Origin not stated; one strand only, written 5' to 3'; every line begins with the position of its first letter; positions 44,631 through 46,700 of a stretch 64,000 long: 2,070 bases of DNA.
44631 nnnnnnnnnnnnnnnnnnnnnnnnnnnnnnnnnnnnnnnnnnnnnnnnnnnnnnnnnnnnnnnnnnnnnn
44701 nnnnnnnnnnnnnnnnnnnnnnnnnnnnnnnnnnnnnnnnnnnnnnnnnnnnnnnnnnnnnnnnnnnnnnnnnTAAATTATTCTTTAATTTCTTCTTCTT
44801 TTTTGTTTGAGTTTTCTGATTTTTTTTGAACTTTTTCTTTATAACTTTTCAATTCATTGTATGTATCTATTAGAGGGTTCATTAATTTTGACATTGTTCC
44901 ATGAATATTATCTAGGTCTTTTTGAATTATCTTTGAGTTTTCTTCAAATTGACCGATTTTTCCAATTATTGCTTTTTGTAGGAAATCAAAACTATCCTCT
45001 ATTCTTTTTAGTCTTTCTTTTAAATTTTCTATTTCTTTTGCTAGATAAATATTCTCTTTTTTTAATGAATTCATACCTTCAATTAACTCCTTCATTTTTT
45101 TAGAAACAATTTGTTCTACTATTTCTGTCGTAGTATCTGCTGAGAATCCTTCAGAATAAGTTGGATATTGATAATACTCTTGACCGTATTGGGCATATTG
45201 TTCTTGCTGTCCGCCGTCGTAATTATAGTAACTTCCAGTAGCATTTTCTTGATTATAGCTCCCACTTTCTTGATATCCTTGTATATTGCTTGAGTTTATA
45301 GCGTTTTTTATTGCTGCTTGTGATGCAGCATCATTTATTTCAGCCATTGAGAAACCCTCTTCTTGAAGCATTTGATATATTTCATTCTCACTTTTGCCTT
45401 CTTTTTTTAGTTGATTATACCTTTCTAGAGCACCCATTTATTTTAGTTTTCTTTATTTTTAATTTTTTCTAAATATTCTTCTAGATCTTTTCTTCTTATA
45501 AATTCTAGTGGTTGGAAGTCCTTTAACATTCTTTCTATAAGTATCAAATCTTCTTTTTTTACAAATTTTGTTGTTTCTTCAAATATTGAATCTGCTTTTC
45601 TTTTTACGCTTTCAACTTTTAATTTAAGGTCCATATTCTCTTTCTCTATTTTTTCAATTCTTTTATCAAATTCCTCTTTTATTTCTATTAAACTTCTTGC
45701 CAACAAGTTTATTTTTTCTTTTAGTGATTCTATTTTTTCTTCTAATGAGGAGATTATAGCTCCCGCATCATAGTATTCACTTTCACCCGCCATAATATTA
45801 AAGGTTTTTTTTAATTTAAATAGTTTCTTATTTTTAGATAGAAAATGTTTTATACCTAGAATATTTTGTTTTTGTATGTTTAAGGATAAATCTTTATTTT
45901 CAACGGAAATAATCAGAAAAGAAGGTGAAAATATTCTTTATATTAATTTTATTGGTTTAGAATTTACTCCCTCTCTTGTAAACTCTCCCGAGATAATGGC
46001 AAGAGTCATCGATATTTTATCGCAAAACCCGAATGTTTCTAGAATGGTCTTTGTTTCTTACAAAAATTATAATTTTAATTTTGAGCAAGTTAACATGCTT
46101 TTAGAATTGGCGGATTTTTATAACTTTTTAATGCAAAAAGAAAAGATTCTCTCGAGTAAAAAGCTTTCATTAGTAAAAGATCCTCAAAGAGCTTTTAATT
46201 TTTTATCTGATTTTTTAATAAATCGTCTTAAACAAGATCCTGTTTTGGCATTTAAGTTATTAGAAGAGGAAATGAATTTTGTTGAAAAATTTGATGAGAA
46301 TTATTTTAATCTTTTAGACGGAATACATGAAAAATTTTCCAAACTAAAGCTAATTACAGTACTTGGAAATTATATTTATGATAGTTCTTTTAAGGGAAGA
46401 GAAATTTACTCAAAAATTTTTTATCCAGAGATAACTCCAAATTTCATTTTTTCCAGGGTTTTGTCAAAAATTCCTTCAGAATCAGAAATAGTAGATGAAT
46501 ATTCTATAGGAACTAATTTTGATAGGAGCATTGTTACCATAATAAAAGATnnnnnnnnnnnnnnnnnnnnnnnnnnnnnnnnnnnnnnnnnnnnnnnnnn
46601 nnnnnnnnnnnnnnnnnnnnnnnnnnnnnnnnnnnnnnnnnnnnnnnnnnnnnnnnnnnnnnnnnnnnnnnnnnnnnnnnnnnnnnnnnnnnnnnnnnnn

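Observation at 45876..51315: Core of an archaeal type IV pilus assembly machine (FlaI-like ATPase, FlaJ/TadC-like platform, FlaK/PibD-like peptidase) with no archaellins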

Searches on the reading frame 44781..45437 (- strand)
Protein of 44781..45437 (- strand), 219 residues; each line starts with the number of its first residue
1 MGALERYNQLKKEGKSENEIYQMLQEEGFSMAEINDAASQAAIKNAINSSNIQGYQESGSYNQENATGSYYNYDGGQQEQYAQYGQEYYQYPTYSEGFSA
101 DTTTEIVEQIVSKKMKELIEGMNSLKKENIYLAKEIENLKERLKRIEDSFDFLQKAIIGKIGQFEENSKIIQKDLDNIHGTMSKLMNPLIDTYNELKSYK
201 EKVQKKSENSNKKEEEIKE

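Call 3: search_protein_families(library=pfam, proteins=[window:44781-45437:-], max_evalue=0.01)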
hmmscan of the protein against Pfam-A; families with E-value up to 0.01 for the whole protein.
window:44781-45437:- (219 aa): 3 families
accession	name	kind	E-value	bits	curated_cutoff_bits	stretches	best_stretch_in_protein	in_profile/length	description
PF05218.19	DUF713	-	0.002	18.4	24.5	1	133-206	34-111/185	Protein of unknown function (DUF713)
PF07889.17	DUF1664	-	0.0052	17.2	34.6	1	110-187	45-115/124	Protein of unknown function (DUF1664)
PF18199.6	Dynein_C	-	0.0069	16.1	25.7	1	102-173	28-110/309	Dynein heavy chain C-terminal domain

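Call 4: search_protein_families(library=ncbifam, proteins=[window:44781-45437:-], max_evalue=0.01)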
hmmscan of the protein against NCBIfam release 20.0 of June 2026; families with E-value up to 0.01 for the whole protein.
window:44781-45437:- (219 aa): 3 families
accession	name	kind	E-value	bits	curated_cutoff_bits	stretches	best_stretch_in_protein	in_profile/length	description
TIGR03752.1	conj_TIGR03752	hypoth_equivalog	7.1e-05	22.3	241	1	83-201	37-151/471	TIGR03752 family integrating conjugative element protein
NF045487.1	ASRP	equivalog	0.0016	17.2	300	1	113-219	135-236/593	archaea-specific SMC-related protein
NF010757.0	PRK14160.1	equivalog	0.0026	17.1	184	1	97-155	38-96/211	nucleotide exchange factor GrpE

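Call 83: search_solved_structures(query=window:44781-45437:-, max_evalue=1)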
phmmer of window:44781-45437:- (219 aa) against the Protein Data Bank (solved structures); distinct sequences matched with E-value up to 1: 9.
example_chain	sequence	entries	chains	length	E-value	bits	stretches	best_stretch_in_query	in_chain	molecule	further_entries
9m01_A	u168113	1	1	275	0.0005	23.4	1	22-118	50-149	MHC class I antigen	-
5h94_A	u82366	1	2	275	0.0053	20.1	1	41-149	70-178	MHC class I antigen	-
9ul1_A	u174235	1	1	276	0.0076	19.6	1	22-145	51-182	MHC class I antigen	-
7em9_A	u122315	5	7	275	0.12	15.6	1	47-149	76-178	Leucocyte antigen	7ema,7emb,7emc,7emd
2xfx_A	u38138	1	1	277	0.14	15.4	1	47-117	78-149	MHC CLASS 1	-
8jv0_A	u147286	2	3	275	0.18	15.1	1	22-146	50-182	MHC class I antigen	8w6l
5nq2_A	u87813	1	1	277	0.2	14.9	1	53-118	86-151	MHC class I antigen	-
5deg_A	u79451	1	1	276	0.26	14.6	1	54-147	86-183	MHC class I antigen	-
4nmu_A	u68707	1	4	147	0.9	12.8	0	11-51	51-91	Thiol-disulfide oxidoreductase ResA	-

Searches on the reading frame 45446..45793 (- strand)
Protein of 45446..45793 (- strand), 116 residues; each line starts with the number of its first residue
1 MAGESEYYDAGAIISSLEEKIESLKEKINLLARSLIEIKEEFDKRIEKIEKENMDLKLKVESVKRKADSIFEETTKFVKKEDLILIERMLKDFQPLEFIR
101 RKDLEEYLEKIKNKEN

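Call 3: search_protein_families(library=pfam, proteins=[window:45446-45793:-], max_evalue=0.01)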
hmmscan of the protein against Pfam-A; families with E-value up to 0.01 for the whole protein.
window:45446-45793:- (116 aa): 0 families

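Call 4: search_protein_families(library=ncbifam, proteins=[window:45446-45793:-], max_evalue=0.01)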
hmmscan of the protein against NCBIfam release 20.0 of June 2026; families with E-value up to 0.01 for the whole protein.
window:45446-45793:- (116 aa): 1 family
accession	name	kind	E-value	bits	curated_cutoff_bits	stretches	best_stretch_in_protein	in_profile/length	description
NF043058.1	T4SS_LegC2C7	subfamily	1.7e-05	23.9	350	1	12-84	97-169/348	LegC2/C7 family Dot/Icm T4SS effector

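Call 84: search_solved_structures(query=window:45446-45793:-, max_evalue=1)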
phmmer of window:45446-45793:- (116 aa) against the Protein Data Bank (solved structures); distinct sequences matched with E-value up to 1: 7.
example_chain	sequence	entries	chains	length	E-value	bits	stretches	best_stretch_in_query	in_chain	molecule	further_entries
9uiu_A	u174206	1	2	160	0.082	16.6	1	7-74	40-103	Alpha-parvin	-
4liy_A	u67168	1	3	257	0.14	15.9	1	2-42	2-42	Fiber protein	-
3j47_V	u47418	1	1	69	0.28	14.9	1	25-67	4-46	26S proteasome regulatory subunit RPN11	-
8jj6_D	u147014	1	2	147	0.43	14.3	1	12-74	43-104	Negative elongation factor complex member C/D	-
5n72_A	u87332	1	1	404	0.73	13.6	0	14-86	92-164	WipA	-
5y9o_A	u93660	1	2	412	0.75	13.5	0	14-86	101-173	WipA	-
5n6x_A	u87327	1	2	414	0.75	13.5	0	14-86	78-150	WipA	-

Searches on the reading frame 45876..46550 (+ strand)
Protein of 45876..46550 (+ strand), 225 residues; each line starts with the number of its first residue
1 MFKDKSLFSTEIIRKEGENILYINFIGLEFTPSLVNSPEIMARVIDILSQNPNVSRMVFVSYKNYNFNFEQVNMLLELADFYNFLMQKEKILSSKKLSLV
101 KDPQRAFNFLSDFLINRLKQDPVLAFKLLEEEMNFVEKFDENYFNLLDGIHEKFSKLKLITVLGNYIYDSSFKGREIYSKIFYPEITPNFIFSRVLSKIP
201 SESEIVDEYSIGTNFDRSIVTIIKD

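Call 44: predict_structure(alignment_id=A3)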
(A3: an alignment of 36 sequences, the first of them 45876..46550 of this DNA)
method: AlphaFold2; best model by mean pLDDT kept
length: 225 residues; sequences in the alignment: 36
mean_pLDDT: 88.1   pTM: 0.76
mean pLDDT of the five models: 88.1, 87.9, 87.8, 87.6, 86.6
residues with pLDDT >= 90: 143; 70-90: 64; 50-70: 9; < 50: 9
segments of 3 or more residues with pLDDT < 50: 1-5, 192-195
pLDDT, mean of each block of 10 residues (from residue 1): 57 90 85 91 95 94 91 98 96 95 96 95 96 89 96 97 90 89 84 55 85 77 77
secondary structure, 60 per line:
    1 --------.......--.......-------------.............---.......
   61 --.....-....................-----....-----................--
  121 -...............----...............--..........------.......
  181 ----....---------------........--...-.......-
elements in order: E9-15 E18-24 H38-50 E54-60 E63-67 H69-88 H94-97 H103-118 H122-136 H141-155 H158-167 H174-180 E185-188 E204-211 E218-224

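Call 81: find_homologous_proteins(query=A6, max_evalue=0.001)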
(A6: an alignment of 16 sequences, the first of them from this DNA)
Query A6 (16 sequences) (205 aa, profile of the alignment): 189 proteins with E <= 0.001 among 2371 candidates; the best 120 are listed.
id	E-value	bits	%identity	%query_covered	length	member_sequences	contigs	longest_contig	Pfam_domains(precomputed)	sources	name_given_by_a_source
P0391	9.1e-96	338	41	100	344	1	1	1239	-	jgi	-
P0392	2.5e-93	330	41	100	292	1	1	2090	-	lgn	-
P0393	5.1e-93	329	40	100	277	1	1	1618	-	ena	-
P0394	1.5e-91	324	44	100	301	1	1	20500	-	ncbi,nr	ncbi:MAG: hypothetical protein IH845_02545, partial [Nanoarchaeota archaeon]|nr:hypothetical protein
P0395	6.5e-91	322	39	100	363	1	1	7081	-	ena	-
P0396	2.8e-90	320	42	99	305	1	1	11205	-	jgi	jgi:hypothetical protein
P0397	1.7e-86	307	40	95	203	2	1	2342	-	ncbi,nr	ncbi:MAG: hypothetical protein OEL87_03795, partial [Nanoarchaeota archaeon]|nr:hypothetical protein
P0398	1.1e-84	301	39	97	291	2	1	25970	-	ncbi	-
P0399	1.3e-84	301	39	99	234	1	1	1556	-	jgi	-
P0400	2.9e-75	271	40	99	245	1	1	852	-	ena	-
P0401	2.5e-73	264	59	100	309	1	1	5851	-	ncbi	ncbi:MAG: hypothetical protein QW273_02795, partial [Candidatus Pacearchaeota archaeon]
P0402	4.6e-72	260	44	100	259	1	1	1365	-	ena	-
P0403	3.6e-71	257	36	97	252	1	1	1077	-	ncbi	ncbi:MAG: hypothetical protein AABY22_16195, partial [Nanoarchaeota archaeon]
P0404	1.9e-70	255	38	99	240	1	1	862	-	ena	-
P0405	2.3e-70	255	42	100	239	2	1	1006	-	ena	-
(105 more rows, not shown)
